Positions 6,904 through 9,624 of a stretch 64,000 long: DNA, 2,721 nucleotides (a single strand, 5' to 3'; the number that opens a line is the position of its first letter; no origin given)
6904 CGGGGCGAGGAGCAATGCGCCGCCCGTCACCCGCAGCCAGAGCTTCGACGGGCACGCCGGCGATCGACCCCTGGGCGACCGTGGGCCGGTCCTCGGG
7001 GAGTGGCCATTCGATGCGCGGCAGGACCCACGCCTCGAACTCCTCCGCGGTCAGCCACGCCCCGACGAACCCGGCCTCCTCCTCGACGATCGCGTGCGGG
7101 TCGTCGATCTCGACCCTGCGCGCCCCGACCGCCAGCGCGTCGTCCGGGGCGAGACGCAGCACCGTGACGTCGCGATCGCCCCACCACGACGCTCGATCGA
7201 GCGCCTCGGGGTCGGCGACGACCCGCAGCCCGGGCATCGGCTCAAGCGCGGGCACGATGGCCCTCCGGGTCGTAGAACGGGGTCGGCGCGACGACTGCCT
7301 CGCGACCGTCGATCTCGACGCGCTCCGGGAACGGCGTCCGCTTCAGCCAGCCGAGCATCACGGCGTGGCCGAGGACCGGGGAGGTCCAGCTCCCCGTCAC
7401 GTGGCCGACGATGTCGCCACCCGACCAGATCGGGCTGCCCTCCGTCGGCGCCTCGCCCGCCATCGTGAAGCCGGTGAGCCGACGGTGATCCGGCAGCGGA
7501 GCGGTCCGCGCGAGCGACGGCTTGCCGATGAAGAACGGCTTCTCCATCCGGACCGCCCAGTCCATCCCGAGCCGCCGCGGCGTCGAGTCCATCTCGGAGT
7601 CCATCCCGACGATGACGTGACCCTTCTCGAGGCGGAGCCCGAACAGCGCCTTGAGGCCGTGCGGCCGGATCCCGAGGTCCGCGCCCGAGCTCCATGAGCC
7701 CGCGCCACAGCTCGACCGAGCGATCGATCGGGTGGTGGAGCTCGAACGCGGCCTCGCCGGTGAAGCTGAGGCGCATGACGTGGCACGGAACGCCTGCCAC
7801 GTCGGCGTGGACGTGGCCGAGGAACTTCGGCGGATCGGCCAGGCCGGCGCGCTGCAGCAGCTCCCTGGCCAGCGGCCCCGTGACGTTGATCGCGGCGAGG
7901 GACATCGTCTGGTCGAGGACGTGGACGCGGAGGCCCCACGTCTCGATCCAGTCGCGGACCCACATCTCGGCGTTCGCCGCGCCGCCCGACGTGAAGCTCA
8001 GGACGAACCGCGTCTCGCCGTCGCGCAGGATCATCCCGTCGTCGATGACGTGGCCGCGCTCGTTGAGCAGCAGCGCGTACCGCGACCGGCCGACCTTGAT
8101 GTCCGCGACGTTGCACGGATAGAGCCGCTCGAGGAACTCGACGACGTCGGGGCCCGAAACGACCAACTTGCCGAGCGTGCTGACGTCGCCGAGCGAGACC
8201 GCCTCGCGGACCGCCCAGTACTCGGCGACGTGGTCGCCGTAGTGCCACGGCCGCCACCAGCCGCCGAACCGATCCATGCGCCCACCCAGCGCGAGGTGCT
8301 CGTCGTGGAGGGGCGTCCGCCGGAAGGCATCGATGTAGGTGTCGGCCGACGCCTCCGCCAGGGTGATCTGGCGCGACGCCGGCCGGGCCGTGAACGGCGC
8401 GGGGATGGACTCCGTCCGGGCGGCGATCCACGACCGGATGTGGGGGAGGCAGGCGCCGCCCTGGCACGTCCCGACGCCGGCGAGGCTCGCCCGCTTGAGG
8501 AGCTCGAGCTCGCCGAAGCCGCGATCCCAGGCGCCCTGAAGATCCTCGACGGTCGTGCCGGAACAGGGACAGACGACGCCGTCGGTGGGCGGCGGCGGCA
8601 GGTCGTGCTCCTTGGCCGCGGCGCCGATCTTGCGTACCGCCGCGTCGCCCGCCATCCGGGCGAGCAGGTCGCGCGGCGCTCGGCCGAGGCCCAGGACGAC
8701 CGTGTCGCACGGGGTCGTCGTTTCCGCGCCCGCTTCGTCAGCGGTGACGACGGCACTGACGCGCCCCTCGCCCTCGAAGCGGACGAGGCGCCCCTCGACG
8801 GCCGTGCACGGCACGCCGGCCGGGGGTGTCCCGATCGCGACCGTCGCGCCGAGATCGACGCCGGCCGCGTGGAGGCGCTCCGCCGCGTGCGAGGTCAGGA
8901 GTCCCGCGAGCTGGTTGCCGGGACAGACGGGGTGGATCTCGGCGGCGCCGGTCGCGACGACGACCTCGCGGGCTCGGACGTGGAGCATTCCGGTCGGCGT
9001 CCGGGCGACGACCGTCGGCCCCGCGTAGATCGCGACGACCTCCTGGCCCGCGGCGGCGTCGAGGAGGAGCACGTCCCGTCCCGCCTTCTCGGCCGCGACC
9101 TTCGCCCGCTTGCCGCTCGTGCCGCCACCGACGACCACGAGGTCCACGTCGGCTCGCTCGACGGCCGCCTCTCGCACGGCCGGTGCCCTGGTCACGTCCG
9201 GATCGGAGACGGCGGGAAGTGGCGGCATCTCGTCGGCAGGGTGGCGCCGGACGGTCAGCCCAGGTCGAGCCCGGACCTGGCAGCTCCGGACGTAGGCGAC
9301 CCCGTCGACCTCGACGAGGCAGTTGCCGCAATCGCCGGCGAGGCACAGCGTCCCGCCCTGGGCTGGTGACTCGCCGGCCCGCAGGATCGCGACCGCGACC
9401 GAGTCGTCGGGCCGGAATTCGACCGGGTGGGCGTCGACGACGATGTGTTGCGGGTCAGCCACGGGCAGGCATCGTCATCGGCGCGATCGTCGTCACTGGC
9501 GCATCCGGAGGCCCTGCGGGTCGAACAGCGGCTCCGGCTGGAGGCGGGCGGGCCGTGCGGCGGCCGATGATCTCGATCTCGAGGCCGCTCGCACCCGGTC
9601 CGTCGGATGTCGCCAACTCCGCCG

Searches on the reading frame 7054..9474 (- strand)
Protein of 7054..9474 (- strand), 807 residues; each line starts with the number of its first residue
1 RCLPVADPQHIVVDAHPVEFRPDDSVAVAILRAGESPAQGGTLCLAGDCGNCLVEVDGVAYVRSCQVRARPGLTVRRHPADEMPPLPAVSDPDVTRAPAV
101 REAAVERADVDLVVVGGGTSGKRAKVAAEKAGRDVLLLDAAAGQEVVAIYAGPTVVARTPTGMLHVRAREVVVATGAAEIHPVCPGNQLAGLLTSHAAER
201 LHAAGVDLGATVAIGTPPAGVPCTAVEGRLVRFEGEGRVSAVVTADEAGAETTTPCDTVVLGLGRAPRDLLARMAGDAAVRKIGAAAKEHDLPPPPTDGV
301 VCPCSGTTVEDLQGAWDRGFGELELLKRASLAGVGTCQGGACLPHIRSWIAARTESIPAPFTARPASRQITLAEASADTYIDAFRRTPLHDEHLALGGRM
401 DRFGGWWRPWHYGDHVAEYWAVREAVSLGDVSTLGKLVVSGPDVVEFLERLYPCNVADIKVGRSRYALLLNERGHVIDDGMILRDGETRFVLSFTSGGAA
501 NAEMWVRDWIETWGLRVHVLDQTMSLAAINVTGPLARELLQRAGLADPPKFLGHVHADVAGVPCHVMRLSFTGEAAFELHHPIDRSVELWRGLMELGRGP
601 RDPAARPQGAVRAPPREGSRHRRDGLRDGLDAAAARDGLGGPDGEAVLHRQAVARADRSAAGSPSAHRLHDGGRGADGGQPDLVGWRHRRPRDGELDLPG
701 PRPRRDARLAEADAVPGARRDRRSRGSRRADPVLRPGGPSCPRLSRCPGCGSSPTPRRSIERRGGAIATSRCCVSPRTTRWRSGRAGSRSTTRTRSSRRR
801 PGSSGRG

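Call 62: search_protein_families(library=pfam, proteins=[window:7054-9474:-], max_evalue=0.0001)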
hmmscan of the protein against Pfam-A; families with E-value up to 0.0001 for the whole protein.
window:7054-9474:- (807 aa): 3 families
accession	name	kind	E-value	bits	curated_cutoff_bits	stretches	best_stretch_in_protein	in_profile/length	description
PF01571.26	GCV_T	-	1.9e-56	191.6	25.6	1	389-598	1-213/255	Aminomethyltransferase folate-binding domain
PF13510.11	Fer2_4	-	6.2e-12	45.8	22.8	1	10-78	5-80/82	2Fe-2S iron-sulfur cluster binding domain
PF07992.20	Pyr_redox_2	-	9.6e-06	25.7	26.1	0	142-217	71-151/291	Pyridine nucleotide-disulphide oxidoreductase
